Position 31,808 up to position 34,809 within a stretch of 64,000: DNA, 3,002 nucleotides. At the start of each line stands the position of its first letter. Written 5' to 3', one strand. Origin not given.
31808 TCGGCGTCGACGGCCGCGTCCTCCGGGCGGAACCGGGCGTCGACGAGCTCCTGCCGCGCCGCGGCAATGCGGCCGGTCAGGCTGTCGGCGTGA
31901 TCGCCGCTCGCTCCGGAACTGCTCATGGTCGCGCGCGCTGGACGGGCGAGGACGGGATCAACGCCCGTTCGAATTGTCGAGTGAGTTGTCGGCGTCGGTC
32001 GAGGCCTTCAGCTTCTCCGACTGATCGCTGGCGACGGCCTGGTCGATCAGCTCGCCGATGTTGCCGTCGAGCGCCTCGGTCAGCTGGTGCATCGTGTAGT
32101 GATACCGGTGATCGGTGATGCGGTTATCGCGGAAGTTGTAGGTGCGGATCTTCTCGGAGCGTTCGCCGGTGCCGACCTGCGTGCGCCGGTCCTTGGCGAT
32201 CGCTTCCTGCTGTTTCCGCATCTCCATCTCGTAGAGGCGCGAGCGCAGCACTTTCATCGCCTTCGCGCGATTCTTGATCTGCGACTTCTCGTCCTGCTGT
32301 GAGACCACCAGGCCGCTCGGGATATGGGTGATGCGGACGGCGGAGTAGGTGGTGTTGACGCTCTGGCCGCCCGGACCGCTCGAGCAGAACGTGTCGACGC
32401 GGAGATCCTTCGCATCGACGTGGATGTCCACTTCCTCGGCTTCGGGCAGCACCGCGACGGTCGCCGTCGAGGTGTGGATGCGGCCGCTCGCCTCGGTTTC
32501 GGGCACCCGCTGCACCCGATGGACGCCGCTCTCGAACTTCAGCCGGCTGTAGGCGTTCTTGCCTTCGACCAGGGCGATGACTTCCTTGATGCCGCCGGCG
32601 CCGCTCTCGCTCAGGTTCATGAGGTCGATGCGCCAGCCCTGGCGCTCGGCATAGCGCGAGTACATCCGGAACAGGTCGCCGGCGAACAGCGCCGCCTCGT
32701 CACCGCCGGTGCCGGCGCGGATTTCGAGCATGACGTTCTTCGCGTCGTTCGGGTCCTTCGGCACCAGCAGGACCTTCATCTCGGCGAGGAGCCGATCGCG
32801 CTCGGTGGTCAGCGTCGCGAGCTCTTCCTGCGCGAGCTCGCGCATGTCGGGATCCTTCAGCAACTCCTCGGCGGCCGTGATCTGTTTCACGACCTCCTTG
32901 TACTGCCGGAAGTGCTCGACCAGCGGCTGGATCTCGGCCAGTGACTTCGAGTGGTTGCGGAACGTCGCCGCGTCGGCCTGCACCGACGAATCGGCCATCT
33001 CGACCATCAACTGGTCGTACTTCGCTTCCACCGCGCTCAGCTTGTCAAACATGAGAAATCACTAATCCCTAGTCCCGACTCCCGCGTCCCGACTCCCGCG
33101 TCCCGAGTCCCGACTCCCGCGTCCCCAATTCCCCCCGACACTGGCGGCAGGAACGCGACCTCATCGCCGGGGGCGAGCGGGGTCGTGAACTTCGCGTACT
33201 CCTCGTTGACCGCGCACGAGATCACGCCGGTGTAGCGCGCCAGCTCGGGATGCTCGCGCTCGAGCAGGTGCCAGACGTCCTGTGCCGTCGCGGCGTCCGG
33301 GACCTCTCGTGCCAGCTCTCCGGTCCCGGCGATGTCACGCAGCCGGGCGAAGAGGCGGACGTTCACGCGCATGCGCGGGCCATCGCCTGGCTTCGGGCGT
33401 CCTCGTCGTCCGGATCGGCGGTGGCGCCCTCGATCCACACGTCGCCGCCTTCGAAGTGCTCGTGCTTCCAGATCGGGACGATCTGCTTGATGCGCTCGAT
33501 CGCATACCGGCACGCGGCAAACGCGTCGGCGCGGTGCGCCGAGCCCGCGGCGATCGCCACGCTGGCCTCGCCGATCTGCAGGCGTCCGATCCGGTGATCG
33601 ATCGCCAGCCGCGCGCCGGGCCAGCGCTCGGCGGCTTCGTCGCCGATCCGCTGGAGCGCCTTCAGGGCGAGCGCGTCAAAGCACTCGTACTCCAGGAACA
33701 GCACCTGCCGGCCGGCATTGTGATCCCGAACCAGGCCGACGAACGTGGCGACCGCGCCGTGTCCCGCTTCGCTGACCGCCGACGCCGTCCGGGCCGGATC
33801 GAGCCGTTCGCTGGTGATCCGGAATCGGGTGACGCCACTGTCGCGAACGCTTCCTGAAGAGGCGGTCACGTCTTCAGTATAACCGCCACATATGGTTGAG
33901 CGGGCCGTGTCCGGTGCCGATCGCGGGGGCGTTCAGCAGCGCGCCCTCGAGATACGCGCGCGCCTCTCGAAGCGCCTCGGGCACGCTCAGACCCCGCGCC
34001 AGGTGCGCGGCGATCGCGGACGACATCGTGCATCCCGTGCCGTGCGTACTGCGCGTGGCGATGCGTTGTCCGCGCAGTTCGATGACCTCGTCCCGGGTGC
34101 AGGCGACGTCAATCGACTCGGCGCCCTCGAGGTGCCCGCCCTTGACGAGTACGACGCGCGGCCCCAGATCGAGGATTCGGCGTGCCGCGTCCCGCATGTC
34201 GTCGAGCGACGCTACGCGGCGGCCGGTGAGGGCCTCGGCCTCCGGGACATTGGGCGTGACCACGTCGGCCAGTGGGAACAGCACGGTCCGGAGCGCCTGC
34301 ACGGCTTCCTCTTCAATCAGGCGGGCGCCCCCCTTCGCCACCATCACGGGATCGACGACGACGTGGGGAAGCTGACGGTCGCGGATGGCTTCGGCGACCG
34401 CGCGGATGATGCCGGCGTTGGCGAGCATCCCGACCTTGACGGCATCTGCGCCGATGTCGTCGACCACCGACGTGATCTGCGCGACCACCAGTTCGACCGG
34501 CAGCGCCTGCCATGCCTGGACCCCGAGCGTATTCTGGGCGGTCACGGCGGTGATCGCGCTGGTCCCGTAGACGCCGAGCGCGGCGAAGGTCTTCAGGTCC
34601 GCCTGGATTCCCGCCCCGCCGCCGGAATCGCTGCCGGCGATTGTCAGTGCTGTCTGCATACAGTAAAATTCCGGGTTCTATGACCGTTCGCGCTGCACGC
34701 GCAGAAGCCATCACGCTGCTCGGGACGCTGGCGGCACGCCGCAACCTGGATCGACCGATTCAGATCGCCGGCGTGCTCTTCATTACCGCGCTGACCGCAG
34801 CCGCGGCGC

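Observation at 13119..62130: Intergenic spacers across the window are filled with tandem 7-nt (G3N4) and 9-nt repeat arrays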

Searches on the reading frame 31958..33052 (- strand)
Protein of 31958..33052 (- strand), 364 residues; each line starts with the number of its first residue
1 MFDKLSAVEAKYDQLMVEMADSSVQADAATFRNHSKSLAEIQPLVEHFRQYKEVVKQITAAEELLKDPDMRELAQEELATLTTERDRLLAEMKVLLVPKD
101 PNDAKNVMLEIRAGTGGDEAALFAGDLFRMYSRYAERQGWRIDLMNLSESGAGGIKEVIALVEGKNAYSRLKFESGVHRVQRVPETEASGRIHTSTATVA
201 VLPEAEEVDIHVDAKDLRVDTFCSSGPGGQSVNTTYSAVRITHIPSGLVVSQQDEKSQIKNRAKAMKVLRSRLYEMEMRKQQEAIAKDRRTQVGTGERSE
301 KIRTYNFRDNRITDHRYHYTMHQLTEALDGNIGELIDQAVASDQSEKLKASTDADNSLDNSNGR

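Call 7: search_protein_families(library=pfam, proteins=[window:31958-33052:-])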
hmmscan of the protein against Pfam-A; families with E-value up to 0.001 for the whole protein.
window:31958-33052:- (364 aa): 2 families
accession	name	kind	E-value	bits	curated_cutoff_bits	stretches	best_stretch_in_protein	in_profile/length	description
PF03462.23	PCRF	-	2e-75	253.3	24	1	9-199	2-194/194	PCRF domain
PF00472.26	RF-1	-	1.5e-41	141.4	35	1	206-316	1-116/116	RF-1 domain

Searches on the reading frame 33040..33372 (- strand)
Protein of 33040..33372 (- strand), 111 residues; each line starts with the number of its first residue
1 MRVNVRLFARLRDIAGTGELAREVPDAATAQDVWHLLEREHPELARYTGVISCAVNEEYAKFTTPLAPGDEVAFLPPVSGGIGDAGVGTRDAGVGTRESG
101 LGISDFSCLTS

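Call 62: find_encoding_contigs(protein=window:33040-33372:-, flank=10000, max_places=4)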
Protein window:33040-33372:- (111 aa): no gene with exactly this product is on record in the collection.

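Call 71: find_homologous_proteins(query=window:33040-33372:-, max_evalue=1e-10)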
Query window:33040-33372:- (111 aa): 7306 proteins with E <= 1e-10 among 7495 candidates; the best 120 are listed.
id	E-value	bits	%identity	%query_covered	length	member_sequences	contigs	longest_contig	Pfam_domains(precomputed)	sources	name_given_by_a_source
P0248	4.1e-55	203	88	100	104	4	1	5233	PF02597.27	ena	-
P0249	2.2e-46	175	83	87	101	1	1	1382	PF02597.27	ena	-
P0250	7.3e-45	170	79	88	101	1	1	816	PF02597.27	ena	-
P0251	5.7e-41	157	77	95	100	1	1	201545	PF02597.27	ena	-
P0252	2.0e-35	139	65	95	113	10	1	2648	PF02597.27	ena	-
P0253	2.7e-34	136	79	73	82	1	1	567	PF02597.27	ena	-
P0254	3.6e-34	135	64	93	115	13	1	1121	PF02597.27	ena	-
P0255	1.2e-33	134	78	73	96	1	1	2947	PF02597.27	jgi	jgi:molybdopterin converting factor subunit 1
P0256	8.5e-33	131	78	73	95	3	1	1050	PF02597.27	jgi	jgi:molybdopterin converting factor subunit 1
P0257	2.4e-32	130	64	90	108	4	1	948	PF02597.27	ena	-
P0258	2.4e-32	130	75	73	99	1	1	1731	PF02597.27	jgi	jgi:molybdopterin converting factor subunit 1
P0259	9.3e-32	128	66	95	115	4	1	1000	PF02597.27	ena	-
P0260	1.5e-31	127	62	95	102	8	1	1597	PF02597.27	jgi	jgi:molybdopterin converting factor subunit 1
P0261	1.9e-31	127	69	70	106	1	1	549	PF02597.27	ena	-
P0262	2.1e-31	126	63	88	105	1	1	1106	PF02597.27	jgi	jgi:molybdopterin converting factor subunit 1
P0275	2.1e-29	120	58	93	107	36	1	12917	PF02597.27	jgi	jgi:molybdopterin converting factor subunit 1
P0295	1.3e-28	117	61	88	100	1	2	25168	PF02597.27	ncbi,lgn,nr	ncbi:MAG TPA: molybdopterin converting factor subunit 1 [Vicinamibacterales bacterium]|nr:molybdopte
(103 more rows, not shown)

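Call 75: find_encoding_contigs(protein=P0295, flank=6000, max_places=2)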
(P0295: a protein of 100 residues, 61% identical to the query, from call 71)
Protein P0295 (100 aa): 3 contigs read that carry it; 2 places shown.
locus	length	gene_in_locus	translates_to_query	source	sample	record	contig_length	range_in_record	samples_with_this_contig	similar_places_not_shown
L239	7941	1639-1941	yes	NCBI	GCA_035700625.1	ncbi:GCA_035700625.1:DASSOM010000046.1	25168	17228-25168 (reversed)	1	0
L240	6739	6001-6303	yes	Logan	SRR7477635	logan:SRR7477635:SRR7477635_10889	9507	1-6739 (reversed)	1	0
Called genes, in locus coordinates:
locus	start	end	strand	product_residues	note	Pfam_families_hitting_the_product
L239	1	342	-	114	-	PF02632:BioY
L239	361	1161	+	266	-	PF00294:PfkB, PF08543:Phos_pyr_kin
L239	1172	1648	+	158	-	PF02391:MoaE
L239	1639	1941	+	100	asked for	PF02597:ThiS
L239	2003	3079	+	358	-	PF03462:PCRF, PF00472:RF-1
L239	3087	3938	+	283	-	PF17827:PrmC_N, PF00891:Methyltransf_2 (weak), PF06325:PrmA, PF01170:UPF0020 (weak), PF05175:MTS, PF13847:Methyltransf_31, PF08242:Methyltransf_12, PF13649:Methyltransf_25, +4 more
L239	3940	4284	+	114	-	PF11969:DcpS_C, PF01230:HIT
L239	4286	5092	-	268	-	-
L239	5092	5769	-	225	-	PF00702:Hydrolase, PF12710:HAD, PF13419:HAD_2, PF13242:Hydrolase_like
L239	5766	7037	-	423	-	PF00675:Peptidase_M16, PF05193:Peptidase_M16_C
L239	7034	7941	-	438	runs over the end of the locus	PF00675:Peptidase_M16, PF05193:Peptidase_M16_C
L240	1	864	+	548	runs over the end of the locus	PF00206:Lyase_1, PF10415:FumaraseC_C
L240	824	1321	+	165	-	PF01209:Ubie_methyltran, PF13489:Methyltransf_23 (weak), PF13847:Methyltransf_31, PF02390:Methyltransf_4 (weak), PF08241:Methyltransf_11, PF08242:Methyltransf_12, PF13649:Methyltransf_25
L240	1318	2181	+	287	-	PF00348:polyprenyl_synt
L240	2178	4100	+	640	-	PF01663:Phosphodiest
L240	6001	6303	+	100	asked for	PF02597:ThiS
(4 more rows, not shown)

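Call 76: find_encoding_contigs(protein=P0275, flank=6000, max_places=2)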
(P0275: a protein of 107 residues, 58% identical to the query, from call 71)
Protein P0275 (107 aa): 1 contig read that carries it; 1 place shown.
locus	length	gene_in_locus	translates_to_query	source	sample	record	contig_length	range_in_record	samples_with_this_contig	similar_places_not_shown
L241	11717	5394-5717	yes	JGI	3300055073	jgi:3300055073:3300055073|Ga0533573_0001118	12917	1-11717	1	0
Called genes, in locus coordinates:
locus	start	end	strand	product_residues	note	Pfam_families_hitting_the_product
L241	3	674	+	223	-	?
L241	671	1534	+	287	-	PF00348:polyprenyl_synt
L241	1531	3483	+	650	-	PF01663:Phosphodiest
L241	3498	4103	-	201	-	PF02632:BioY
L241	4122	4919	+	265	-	PF08543:Phos_pyr_kin, PF00294:PfkB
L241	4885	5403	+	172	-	PF02391:MoaE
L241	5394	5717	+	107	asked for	PF02597:ThiS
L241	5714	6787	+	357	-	PF03462:PCRF, PF00472:RF-1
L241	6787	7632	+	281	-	PF17827:PrmC_N, PF00891:Methyltransf_2 (weak), PF01170:UPF0020 (weak), PF05175:MTS, PF06325:PrmA, PF13847:Methyltransf_31, PF08242:Methyltransf_12, PF13649:Methyltransf_25, +2 more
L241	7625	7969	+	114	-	PF11969:DcpS_C, PF01230:HIT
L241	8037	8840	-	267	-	-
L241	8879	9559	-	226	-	PF00702:Hydrolase, PF13419:HAD_2, PF13242:Hydrolase_like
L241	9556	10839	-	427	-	PF00675:Peptidase_M16, PF05193:Peptidase_M16_C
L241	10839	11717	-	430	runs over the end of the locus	PF00675:Peptidase_M16, PF05193:Peptidase_M16_C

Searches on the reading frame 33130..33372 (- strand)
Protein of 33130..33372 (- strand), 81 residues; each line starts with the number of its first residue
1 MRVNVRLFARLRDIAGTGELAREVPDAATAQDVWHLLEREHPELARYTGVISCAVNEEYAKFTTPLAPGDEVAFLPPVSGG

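Call 45: search_protein_families(library=pfam, proteins=[window:33130-33372:-], max_evalue=0.01)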
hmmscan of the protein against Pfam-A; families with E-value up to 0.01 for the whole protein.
window:33130-33372:- (81 aa): 1 family
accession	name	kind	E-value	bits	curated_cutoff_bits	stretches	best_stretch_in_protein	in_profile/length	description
PF02597.26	ThiS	-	1e-19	71.3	22.5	1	5-81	1-76/76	ThiS family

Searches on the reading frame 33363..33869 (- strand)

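Call 45: search_protein_families(library=pfam, proteins=[window:33363-33869:-], max_evalue=0.01)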
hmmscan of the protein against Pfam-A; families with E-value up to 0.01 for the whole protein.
window:33363-33869:- (168 aa): 1 family
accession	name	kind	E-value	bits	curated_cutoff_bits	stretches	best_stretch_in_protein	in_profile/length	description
PF02391.22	MoaE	-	1.4e-36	125.5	23.4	1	18-129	1-113/114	MoaE protein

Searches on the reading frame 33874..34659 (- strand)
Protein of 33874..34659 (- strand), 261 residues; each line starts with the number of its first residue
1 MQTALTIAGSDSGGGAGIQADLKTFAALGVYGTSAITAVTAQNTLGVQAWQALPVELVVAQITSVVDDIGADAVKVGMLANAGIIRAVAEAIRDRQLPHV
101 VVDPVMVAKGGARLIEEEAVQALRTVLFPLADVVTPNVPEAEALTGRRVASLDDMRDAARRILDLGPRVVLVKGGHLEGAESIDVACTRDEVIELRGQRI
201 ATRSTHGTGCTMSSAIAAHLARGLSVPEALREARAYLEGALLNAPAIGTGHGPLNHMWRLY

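Call 45: search_protein_families(library=pfam, proteins=[window:33874-34659:-], max_evalue=0.01)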
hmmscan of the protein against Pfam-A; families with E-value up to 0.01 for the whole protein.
window:33874-34659:- (261 aa): 3 families
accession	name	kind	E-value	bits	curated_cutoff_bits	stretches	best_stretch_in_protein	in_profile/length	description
PF08543.17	Phos_pyr_kin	-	2e-97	325.8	27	1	11-255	1-246/246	Phosphomethylpyrimidine kinase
PF00294.29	PfkB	-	2.8e-11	43.8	25.8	1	102-235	161-284/302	pfkB family carbohydrate kinase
PF01256.23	Carb_kinase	-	0.0011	18.9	27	1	5-224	2-203/242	NAD(P)H-hydrate dehydratase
